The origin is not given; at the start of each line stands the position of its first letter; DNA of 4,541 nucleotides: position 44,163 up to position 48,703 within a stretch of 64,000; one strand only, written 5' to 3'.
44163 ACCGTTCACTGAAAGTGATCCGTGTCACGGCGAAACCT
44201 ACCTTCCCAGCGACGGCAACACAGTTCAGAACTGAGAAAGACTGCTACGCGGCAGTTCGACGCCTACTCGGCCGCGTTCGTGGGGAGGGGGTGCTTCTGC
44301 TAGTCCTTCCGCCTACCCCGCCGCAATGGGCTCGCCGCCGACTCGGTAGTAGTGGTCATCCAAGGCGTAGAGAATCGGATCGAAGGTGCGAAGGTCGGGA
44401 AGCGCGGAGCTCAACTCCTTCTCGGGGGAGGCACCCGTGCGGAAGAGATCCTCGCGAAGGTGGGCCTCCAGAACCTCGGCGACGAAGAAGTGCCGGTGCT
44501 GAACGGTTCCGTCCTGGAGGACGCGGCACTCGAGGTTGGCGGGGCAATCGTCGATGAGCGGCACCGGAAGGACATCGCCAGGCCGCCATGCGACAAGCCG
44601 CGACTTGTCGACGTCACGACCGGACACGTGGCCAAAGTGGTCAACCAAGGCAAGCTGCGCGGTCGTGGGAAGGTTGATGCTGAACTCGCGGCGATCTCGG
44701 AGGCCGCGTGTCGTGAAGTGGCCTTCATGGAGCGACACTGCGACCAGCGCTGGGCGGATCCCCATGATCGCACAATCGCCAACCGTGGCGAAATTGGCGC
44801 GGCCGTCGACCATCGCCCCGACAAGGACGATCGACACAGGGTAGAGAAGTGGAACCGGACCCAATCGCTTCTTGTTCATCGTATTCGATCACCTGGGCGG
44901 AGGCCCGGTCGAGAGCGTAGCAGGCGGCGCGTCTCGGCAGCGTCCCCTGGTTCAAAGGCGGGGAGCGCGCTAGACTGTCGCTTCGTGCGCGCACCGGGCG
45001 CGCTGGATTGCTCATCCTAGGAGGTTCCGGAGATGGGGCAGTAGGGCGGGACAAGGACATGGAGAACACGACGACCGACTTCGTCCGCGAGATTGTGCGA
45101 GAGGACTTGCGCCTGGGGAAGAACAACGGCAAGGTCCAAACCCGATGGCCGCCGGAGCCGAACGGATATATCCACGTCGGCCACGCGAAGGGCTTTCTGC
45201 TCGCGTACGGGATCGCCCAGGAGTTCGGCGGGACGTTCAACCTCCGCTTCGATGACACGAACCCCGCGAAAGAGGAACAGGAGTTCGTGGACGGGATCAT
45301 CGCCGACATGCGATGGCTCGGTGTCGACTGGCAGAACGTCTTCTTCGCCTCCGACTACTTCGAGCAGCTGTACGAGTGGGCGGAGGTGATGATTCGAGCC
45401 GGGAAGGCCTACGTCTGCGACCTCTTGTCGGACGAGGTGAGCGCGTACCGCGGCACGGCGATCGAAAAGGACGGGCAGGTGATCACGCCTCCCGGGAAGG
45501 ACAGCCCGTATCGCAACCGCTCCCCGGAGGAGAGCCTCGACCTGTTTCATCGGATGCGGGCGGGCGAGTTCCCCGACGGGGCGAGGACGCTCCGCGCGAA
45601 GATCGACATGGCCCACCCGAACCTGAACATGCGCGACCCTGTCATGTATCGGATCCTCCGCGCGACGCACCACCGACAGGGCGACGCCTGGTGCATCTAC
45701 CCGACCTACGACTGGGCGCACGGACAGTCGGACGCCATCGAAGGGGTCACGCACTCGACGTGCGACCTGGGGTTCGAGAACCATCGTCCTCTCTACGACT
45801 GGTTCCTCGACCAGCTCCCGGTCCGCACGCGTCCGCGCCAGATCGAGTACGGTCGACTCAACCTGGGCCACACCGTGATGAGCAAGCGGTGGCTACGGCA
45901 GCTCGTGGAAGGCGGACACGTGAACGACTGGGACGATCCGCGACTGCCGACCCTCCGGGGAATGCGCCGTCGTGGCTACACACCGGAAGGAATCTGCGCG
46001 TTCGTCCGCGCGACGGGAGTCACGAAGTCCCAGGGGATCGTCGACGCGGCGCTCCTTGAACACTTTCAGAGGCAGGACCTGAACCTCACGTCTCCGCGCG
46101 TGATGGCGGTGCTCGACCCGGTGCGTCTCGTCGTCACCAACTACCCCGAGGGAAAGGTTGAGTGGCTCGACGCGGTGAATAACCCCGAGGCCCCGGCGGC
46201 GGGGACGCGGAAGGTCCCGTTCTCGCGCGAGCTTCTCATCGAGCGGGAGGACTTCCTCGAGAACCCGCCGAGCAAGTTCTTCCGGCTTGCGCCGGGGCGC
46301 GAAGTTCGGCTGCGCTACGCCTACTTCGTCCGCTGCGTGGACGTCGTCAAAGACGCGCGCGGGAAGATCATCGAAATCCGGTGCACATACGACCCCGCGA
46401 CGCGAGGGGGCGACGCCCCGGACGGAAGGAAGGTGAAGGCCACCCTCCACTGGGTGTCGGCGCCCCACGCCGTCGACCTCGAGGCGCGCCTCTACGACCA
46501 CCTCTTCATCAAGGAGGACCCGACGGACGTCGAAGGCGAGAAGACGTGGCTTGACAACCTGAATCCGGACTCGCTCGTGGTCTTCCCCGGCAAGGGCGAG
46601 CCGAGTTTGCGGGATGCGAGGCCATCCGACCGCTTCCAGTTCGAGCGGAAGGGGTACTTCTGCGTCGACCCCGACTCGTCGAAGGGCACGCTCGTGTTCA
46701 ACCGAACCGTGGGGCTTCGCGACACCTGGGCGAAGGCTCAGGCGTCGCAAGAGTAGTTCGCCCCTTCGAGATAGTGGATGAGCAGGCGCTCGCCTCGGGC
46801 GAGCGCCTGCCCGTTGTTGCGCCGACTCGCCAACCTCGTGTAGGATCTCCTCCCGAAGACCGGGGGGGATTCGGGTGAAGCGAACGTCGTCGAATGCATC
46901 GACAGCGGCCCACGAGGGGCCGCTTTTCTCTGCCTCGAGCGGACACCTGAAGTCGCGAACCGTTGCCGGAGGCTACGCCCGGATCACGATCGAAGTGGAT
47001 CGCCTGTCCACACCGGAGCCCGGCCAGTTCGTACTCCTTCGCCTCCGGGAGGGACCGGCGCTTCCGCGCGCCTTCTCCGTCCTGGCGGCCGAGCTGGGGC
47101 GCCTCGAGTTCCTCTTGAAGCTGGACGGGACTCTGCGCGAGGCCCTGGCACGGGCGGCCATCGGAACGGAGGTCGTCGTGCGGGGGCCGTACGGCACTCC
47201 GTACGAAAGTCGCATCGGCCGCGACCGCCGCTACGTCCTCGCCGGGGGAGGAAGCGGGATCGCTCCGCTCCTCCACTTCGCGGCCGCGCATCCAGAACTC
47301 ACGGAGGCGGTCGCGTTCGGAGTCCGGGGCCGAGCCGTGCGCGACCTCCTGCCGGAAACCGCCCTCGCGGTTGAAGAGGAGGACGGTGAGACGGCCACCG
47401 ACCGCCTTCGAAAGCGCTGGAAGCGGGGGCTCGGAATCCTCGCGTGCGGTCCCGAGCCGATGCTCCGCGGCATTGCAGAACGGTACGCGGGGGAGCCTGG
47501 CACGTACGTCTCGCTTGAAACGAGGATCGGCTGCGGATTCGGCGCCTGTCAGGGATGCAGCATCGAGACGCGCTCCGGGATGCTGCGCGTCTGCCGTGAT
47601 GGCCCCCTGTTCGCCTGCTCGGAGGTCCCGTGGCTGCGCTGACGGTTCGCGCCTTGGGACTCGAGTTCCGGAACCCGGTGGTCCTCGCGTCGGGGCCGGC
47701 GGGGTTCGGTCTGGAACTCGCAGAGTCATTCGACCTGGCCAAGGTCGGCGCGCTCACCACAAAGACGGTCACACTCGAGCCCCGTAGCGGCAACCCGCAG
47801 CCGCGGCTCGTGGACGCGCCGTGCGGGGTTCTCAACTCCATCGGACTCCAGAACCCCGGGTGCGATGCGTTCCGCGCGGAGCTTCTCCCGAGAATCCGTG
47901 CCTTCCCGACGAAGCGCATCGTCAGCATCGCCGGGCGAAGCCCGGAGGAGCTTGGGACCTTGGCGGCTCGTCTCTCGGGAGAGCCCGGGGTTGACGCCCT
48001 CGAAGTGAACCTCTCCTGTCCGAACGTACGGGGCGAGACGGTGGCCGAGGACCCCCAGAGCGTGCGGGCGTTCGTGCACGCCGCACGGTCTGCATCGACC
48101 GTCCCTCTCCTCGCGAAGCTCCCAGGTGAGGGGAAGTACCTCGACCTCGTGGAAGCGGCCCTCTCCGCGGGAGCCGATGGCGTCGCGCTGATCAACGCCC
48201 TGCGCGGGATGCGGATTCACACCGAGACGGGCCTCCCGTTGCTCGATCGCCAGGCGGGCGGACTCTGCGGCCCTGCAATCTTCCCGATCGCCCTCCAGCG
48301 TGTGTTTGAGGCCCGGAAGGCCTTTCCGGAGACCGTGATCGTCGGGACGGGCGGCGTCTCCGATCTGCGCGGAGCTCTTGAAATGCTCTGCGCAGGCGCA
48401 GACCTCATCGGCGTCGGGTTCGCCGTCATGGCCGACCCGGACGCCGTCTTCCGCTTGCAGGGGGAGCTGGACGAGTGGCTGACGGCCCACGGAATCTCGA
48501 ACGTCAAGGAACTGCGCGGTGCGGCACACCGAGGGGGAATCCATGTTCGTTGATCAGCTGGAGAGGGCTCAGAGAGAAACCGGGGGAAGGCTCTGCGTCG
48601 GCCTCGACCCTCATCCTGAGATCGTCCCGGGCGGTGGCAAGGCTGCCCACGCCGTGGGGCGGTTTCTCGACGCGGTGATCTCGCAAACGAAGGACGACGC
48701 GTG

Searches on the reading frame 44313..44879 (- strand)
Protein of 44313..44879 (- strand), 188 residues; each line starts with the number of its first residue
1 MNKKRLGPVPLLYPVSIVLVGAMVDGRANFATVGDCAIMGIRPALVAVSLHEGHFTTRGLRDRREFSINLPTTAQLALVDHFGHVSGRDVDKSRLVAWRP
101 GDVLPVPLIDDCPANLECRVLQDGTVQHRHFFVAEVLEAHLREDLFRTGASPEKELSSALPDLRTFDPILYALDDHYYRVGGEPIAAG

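Call 7: search_protein_families(library=pfam, proteins=[window:44313-44879:-])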
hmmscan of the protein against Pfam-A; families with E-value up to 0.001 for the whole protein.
window:44313-44879:- (188 aa): 1 family
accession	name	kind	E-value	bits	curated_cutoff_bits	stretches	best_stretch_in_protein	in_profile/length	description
PF01613.24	Flavin_Reduct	-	7.5e-25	88.3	27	1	13-147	4-139/153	Flavin reductase like domain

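Call 8: search_protein_families(library=ncbifam, proteins=[window:44313-44879:-], max_evalue=0.00001)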
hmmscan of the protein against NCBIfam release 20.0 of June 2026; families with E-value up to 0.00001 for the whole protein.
window:44313-44879:- (188 aa): 1 family
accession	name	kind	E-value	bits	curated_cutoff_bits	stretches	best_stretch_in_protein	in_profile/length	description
NF045733.1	StyMonoxStyB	equivalog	1.9e-06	27.9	200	1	26-140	25-132/150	styrene monooxygenase NADH-dependent flavin reductase subunit StyB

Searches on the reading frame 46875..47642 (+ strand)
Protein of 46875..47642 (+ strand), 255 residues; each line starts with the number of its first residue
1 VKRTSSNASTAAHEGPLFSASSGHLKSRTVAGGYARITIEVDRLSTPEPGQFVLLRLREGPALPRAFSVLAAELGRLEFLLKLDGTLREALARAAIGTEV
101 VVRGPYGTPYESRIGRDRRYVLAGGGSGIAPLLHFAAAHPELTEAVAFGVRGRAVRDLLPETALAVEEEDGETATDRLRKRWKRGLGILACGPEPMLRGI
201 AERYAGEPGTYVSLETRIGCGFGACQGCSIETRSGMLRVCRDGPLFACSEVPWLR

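Call 27: search_protein_families(library=pfam, proteins=[window:46875-47642:+], max_evalue=0.00001)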
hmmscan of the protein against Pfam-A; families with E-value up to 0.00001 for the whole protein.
window:46875-47642:+ (255 aa): 1 family
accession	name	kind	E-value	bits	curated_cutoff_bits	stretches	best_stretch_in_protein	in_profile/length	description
PF10418.14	DHODB_Fe-S_bind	-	6e-12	45.5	23.9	1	215-251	1-40/41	Iron-sulfur cluster binding domain of dihydroorotate dehydrogenase B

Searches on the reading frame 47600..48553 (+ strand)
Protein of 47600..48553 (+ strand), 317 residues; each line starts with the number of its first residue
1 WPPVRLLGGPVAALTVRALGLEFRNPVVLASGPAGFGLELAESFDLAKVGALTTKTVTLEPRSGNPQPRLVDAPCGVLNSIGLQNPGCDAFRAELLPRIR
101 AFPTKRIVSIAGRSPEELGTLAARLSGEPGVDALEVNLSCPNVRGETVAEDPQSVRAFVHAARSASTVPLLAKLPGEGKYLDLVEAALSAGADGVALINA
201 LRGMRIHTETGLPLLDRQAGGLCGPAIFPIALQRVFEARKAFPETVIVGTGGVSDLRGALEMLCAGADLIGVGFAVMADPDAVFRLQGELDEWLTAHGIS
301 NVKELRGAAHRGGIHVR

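Call 25: search_protein_families(library=pfam, proteins=[window:47600-48553:+], max_evalue=0.00001)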
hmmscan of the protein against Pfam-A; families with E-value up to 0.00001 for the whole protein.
window:47600-48553:+ (317 aa): 1 family
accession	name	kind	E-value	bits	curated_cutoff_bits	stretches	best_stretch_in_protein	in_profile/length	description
PF01180.27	DHO_dh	-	8.6e-57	193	27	1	14-293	2-290/291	Dihydroorotate dehydrogenase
